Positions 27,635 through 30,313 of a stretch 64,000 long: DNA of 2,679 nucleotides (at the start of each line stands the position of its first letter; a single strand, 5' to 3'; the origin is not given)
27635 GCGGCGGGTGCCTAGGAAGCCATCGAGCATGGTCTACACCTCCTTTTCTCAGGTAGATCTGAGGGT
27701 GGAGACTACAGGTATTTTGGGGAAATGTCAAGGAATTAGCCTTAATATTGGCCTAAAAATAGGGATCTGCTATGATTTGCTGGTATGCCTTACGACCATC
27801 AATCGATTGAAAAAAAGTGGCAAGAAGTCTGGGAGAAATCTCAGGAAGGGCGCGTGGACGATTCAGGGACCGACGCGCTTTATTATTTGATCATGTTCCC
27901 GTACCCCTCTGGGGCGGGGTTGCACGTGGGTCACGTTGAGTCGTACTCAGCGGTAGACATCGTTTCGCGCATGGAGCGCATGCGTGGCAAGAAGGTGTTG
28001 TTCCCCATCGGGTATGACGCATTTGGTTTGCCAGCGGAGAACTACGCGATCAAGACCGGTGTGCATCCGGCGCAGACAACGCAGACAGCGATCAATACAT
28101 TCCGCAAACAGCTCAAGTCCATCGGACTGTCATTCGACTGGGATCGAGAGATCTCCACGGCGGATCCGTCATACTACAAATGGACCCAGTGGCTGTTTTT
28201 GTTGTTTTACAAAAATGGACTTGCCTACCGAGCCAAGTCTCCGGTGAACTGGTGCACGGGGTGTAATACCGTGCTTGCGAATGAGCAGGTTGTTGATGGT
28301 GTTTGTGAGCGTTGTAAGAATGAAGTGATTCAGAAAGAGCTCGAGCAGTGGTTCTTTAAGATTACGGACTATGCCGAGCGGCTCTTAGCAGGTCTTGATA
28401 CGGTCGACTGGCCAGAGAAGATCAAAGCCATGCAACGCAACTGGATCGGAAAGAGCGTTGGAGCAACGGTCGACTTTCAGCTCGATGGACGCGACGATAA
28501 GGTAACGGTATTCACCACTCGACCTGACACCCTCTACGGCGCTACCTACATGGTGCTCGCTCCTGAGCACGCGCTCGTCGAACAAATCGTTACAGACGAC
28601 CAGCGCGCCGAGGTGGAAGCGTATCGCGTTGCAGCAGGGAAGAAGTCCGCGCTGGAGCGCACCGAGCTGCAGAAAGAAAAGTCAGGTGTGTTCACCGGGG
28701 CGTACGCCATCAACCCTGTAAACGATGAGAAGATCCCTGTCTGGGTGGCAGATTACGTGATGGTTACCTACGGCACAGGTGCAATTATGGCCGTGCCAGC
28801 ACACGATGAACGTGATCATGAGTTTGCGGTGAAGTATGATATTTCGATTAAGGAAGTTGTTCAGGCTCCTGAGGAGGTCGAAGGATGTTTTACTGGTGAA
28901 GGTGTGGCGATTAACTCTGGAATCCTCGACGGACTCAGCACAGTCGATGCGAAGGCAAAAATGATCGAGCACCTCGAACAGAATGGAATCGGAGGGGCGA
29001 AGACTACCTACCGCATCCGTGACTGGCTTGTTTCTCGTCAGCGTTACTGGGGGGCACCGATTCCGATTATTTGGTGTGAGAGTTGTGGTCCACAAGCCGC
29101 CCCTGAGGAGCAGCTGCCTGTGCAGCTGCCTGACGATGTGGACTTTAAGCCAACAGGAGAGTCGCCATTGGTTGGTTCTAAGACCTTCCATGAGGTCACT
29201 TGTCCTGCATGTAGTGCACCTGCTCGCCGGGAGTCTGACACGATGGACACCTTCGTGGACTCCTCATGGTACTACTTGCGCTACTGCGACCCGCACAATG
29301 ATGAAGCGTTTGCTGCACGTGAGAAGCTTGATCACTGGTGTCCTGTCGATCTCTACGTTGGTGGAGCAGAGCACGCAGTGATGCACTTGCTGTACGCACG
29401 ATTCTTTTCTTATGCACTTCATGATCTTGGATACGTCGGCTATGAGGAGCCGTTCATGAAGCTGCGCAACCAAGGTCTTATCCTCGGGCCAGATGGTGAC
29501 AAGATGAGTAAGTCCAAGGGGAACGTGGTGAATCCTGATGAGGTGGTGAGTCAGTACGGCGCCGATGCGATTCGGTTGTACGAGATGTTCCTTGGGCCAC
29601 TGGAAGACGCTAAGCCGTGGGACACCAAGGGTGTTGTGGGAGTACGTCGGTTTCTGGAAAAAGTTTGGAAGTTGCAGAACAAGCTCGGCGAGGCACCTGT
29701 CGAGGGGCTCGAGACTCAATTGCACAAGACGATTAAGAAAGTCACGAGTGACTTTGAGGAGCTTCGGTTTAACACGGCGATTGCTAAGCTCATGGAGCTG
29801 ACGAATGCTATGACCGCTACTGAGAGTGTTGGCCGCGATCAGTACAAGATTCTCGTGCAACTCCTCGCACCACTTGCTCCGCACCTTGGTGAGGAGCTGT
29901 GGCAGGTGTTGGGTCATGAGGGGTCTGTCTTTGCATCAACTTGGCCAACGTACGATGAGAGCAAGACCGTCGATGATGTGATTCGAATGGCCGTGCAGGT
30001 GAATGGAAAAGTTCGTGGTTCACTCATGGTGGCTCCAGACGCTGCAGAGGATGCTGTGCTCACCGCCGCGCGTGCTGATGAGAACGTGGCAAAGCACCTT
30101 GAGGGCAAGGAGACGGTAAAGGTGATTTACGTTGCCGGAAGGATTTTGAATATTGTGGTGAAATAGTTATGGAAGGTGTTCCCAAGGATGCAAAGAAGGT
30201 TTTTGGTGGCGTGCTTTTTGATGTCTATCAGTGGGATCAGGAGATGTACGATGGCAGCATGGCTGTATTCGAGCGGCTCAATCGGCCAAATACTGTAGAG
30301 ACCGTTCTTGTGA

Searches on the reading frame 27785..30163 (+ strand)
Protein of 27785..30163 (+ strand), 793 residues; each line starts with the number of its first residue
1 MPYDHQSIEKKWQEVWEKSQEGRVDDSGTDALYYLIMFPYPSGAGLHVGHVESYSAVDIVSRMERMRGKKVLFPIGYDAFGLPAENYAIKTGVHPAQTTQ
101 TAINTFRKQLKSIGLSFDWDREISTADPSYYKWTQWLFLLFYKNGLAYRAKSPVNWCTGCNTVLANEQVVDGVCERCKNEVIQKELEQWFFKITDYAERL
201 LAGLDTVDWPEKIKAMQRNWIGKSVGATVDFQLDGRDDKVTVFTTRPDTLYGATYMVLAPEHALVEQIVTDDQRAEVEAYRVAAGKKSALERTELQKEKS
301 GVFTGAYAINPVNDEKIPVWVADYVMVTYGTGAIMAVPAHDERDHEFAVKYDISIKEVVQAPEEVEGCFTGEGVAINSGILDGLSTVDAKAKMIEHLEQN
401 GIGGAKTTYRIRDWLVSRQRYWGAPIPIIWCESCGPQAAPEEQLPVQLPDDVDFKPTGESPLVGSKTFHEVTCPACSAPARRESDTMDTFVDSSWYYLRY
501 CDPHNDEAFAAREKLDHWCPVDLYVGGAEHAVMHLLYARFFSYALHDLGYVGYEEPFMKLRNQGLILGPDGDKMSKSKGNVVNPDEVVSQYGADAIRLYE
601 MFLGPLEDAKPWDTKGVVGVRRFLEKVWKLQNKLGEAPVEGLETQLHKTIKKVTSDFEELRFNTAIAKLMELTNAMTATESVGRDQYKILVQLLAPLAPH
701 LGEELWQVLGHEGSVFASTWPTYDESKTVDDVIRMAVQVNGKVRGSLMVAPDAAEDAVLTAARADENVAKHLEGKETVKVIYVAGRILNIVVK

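Call 21: search_protein_families(library=pfam, proteins=[window:27785-30163:+], max_evalue=0.00001)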
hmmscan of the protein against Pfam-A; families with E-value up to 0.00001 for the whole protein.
window:27785-30163:+ (793 aa): 4 families
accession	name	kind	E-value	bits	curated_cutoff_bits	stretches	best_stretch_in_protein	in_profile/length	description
PF13603.12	tRNA-synt_1_2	-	3.8e-66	222.6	25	1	218-398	1-185/185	Leucyl-tRNA synthetase, editing domain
PF00133.28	tRNA-synt_1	-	7.3e-51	173.7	22.7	2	12-221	2-225/414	tRNA synthetases class I (I, L, M and V)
PF09334.17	tRNA-synt_1g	-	7.6e-30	104.4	20.1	1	38-180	7-145/391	tRNA synthetases class I (M)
PF08264.19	Anticodon_1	-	5.3e-21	75.5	25.1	1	643-757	5-146/148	Anticodon-binding domain of tRNA ligase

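Call 23: find_related_loci(query=window:27785-30163:+, collection=genome_contigs, flank=2000)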
Query window:27785-30163:+ (793 aa) in genome_contigs; peptide patterns used: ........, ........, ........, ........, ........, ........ (x = any residue, [..] = any of these).
600 stretches matched a pattern (row limit reached: there are more); 592 encode a relative of the query (tblastn E <= 1e-3); the best 80 are kept; 80 distinct loci.
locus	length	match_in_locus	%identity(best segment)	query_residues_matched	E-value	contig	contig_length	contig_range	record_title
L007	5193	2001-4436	64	1-793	0e+0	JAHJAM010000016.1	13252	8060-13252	MAG: Patescibacteria group bacterium isolate Modern_marine.mb.212 Modern_marine.mb.212_k141_1280506, whole genome shotgu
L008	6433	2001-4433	62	3-793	0e+0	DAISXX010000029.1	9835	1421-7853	MAG TPA_asm: Patescibacteria group bacterium isolate CTOTU9708 NODE_724_length_9835_cov_5.565644, whole genome shotgun s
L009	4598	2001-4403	61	1-792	0e+0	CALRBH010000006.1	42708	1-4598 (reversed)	MAG: Candidatus Uhrbacteria bacterium RIFOXYB12_FULL_58_10 isolate ZH-03nov15-118 genome assembly, contig: ZH-3nov15-C62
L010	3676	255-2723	56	3-791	0e+0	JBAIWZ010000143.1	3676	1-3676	MAG: Acutalibacteraceae bacterium isolate bin_138 c_000019365652, whole genome shotgun sequence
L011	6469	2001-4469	56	3-791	0e+0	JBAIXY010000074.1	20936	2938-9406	MAG: Vicinamibacterales bacterium isolate bin_279 c_000004522422, whole genome shotgun sequence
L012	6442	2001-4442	56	3-792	0e+0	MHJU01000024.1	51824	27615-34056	MAG: Candidatus Jacksonbacteria bacterium RIFCSPLOWO2_02_FULL_44_20 rifcsplowo2_02_scaffold_3602, whole genome shotgun s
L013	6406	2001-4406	56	3-775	0e+0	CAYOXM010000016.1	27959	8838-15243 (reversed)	MAG TPA_asm: uncultured Gammaproteobacteria bacterium isolate SRP237561_co1_396 genome assembly, contig: NODE_2558_lengt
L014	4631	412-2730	53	3-792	0e+0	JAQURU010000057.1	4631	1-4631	MAG: Candidatus Paceibacterota bacterium isolate STD1_80 NODE_75702_length_4631_cov_3.053064_Sandtown_D1, whole genome s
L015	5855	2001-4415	52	3-793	0e+0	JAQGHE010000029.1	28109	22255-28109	MAG: Candidatus Saccharibacteria bacterium isolate RYN_425 scaffold_1427881, whole genome shotgun sequence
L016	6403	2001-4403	52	1-793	0e+0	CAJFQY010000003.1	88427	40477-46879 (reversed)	Candidatus Pararuminococcus gallinarum isolate Chicken_15_mag_192 genome assembly, contig: MAGpy_11413_15_idba_bin_192_f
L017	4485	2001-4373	53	3-792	0e+0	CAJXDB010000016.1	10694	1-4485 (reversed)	TPA_asm: uncultured bacterium isolate ERR599062_bin.104_MetaBAT_v2.12.1_MAG genome assembly, contig: NODE_5600_length_10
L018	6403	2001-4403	52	1-793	0e+0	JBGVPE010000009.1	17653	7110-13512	MAG: Acutalibacteraceae bacterium isolate fecal_MAG_195 fecal_MAG_195_contig_0009, whole genome shotgun sequence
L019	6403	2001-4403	52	1-793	0e+0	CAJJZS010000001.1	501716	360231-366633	MAG TPA_asm: uncultured Ruminococcaceae bacterium isolate ERR1190762-bin.8 genome assembly, contig: NODE_1_length_501716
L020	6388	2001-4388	53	8-792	0e+0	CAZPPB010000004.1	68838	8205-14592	MAG TPA_asm: uncultured Spirochaetaceae bacterium isolate binchicken_co129_744 genome assembly, contig: NODE_826_length_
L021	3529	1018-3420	53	3-793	0e+0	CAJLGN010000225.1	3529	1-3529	MAG TPA_asm: uncultured Roseburia sp. isolate ERR1600580-bin.52 genome assembly, contig: NODE_17624_length_3529_cov_4.69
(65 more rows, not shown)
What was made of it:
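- The window's LeuRS is 61-64% identical to Patescibacteria and Uhrbacteria MAGs (call 23).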
